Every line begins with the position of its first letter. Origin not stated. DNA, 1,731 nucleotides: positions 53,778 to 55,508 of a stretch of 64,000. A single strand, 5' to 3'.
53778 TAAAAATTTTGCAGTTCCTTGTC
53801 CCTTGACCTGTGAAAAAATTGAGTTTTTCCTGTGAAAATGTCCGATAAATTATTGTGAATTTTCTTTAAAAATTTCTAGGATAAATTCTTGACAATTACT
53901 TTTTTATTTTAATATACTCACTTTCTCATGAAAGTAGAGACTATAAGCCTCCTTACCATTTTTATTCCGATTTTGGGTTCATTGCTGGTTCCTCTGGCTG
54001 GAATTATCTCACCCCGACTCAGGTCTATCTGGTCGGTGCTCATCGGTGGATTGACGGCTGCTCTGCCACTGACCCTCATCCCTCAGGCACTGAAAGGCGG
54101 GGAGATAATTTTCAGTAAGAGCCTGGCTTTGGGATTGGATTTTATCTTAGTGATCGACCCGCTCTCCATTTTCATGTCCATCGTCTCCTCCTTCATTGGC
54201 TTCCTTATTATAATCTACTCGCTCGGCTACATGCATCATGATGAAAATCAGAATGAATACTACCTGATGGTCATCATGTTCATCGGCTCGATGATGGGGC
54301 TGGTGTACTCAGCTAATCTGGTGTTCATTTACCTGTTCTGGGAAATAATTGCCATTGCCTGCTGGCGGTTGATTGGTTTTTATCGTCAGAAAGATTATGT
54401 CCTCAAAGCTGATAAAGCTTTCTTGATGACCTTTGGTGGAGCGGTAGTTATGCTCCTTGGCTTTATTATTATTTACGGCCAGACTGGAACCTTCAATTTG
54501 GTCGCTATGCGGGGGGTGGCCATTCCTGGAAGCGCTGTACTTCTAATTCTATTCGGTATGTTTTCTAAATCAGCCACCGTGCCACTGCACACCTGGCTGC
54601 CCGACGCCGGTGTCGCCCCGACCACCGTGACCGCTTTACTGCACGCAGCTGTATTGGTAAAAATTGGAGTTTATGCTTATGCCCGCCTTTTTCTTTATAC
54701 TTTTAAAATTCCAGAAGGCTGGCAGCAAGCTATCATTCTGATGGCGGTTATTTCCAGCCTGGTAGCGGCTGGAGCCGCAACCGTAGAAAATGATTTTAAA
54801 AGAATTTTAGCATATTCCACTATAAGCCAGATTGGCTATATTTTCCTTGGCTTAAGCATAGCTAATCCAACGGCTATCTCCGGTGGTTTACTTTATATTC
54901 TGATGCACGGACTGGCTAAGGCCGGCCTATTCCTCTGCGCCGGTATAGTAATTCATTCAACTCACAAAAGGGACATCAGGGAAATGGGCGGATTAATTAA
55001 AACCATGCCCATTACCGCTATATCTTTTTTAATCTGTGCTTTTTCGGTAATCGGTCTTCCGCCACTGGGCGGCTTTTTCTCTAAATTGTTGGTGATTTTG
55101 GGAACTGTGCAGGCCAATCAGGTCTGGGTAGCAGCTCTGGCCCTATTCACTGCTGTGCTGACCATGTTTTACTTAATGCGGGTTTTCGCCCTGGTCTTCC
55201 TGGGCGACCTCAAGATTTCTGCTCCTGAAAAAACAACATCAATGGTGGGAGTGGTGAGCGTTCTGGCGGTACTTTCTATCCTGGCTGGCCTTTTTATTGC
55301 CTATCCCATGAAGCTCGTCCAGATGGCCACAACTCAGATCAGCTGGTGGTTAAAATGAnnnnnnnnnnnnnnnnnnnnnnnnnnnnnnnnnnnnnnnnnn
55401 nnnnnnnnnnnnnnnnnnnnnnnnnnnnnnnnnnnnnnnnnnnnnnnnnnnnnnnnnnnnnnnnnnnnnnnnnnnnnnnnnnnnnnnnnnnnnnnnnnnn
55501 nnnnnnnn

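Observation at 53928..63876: Membrane-bound [NiFe]-hydrogenase operon with a near-complete complex-I-type subunit set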

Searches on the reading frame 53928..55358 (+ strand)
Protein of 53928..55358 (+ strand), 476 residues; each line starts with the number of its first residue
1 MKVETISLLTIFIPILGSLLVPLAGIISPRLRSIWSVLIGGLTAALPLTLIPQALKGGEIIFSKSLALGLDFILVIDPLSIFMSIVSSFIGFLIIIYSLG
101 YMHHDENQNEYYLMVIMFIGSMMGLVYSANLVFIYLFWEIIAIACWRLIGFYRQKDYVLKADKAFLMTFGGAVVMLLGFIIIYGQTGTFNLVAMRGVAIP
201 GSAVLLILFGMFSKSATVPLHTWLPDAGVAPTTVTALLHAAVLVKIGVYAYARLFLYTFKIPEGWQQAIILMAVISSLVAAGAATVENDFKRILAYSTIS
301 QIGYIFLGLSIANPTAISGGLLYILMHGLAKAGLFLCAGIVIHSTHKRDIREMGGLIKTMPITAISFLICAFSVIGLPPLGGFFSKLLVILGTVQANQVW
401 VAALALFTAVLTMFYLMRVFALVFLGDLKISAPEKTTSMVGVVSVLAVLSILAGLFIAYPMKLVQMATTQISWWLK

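Call 3: search_protein_families(library=pfam, proteins=[window:53928-55358:+], max_evalue=0.01)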
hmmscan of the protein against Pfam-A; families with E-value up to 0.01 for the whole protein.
window:53928-55358:+ (476 aa): 2 families
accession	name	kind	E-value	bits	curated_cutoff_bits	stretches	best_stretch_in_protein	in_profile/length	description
PF00361.26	Proton_antipo_M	-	4.2e-71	240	21.5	1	128-412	1-294/294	NADH:quinone oxidoreductase/Mrp antiporter, TM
PF00662.26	Proton_antipo_N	-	1.3e-13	51.1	24.5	1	68-112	7-51/51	NADH-Ubiquinone oxidoreductase (complex I), chain 5 N-terminus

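Call 5: search_protein_families(library=ncbifam, proteins=[window:53928-55358:+], max_evalue=0.001)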
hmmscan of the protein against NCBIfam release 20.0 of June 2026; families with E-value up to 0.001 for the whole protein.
window:53928-55358:+ (476 aa): 75 families (the best 25 are shown)
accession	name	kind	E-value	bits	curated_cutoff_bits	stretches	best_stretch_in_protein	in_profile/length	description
NF005141.0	PRK06590.1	equivalog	1.1e-95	321.8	556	1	6-465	4-476/615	NADH-quinone oxidoreductase subunit L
NF005097.0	PRK06525.1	equivalog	5.5e-94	315.6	430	1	4-460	2-477/480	hydrogenase 4 subunit D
TIGR01974.1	NDH_I_L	subfamily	3.7e-91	306.9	407.5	1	6-466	2-488/630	NADH-quinone oxidoreductase subunit L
NF009287.0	PRK12647.1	equivalog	1.7e-81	274.9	937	1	8-464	4-474/773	putative monovalent cation/H+ antiporter subunit A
NF009288.0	PRK12648.1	equivalog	3.2e-77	260.5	1104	1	9-467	5-482/954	monovalent cation/H+ antiporter subunit A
NF006236.0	PRK08375.1-1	equivalog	1.8e-73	248.2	663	1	4-467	6-491/493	putative monovalent cation/H+ antiporter subunit D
NF005626.0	PRK07376.1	equivalog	1.8e-73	248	963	1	44-433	52-463/675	NAD(P)H-quinone oxidoreductase subunit 5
NF009285.0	PRK12645.1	equivalog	2.8e-73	247.5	1028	1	9-456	6-492/804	Na+/H+ antiporter subunit A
TIGR00940.1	2a6301s01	subfamily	2.5e-72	244.4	920.45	1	19-468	13-501/793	monovalent cation:proton antiporter subunit A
NF006240.0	PRK08376.1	subfamily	4.9e-72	243.5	662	1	3-461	3-496/521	putative monovalent cation/H+ antiporter subunit D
TIGR01972.1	NDH_I_M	subfamily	6.5e-72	242.7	263.8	1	9-471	3-482/486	NADH-quinone oxidoreductase subunit M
NF009284.0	PRK12644.1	equivalog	7e-71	239.5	962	1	67-464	63-478/975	Na+/H+ antiporter subunit A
NF009289.0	PRK12649.1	equivalog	3.1e-70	237.5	1117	1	5-466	5-495/789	putative monovalent cation/H+ antiporter subunit A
NF005561.0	PRK07234.1-1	equivalog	3.3e-68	230.8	718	1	8-421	10-436/569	putative monovalent cation/H+ antiporter subunit D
NF040617.1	F420_dehyd_FpoL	exception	5.6e-65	220.3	1050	2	204-458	234-502/669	F420H2 dehydrogenase subunit FpoL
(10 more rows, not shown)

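Call 45: search_solved_structures(query=window:53928-55358:+, max_evalue=1e-25)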
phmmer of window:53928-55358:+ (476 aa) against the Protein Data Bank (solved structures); distinct sequences matched with E-value up to 1e-25: 68 (the best 60 are shown).
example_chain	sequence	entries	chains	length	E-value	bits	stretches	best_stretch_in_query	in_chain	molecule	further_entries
6hum_F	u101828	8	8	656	3.7e-65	224.2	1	68-435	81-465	NADH dehydrogenase subunit 5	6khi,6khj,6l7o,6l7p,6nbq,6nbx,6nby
4he8_L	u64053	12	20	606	2.4e-59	205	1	8-463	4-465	NADH-quinone oxidoreductase subunit 12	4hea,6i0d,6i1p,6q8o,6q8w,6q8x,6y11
7eu3_F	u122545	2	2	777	6.9e-57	196.9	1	15-432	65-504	NAD(P)H-quinone oxidoreductase subunit F | NADH-plastoquinone oxidoreductase subunit 5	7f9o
7z7r_L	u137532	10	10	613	1.6e-56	195.7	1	8-472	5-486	NADH dehydrogenase subunit L | NADH-quinone oxidoreductase subunit L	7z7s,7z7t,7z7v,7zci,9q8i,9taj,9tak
3rko_L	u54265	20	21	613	1.6e-56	195.7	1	8-472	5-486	NADH-QUINONE OXIDOREDUCTASE SUBUNIT L | Proton-translocating NADH-quinone oxidoreductase, chain L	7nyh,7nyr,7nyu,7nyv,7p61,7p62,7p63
6cfw_H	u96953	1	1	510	2.4e-55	191.9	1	10-467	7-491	Monovalent cation/H+ antiporter subunit D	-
8e9g_L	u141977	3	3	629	8.2e-55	190.1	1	67-457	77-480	NADH-quinone oxidoreductase, L subunit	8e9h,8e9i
7wff_F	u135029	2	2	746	1.6e-54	189.2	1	68-429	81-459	NAD(P)H-quinone oxidoreductase subunit 5, chloroplastic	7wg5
7qru_A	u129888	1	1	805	1.8e-54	188.9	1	13-429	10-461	Na+/H+ antiporter subunit A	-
9grx_F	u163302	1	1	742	3.3e-54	188.1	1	29-430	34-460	NAD(P)H-quinone oxidoreductase subunit 5, chloroplastic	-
6z16_A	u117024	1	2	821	8e-53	183.5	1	10-439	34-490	Multisubunit Na+/H+ antiporter, A subunit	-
9ti4_l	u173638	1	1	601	2.1e-47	165.7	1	65-462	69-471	NADH-ubiquinone oxidoreductase chain 5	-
9cwt_l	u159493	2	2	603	2.1e-47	165.7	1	65-462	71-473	NADH-ubiquinone oxidoreductase chain 5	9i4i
5gpn_j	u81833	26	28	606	2.3e-47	165.6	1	68-463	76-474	NADH-ubiquinone oxidoreductase chain 5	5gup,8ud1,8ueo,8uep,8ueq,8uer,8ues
5xtc_l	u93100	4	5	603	2.5e-47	165.4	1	65-462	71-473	NADH-ubiquinone oxidoreductase chain 5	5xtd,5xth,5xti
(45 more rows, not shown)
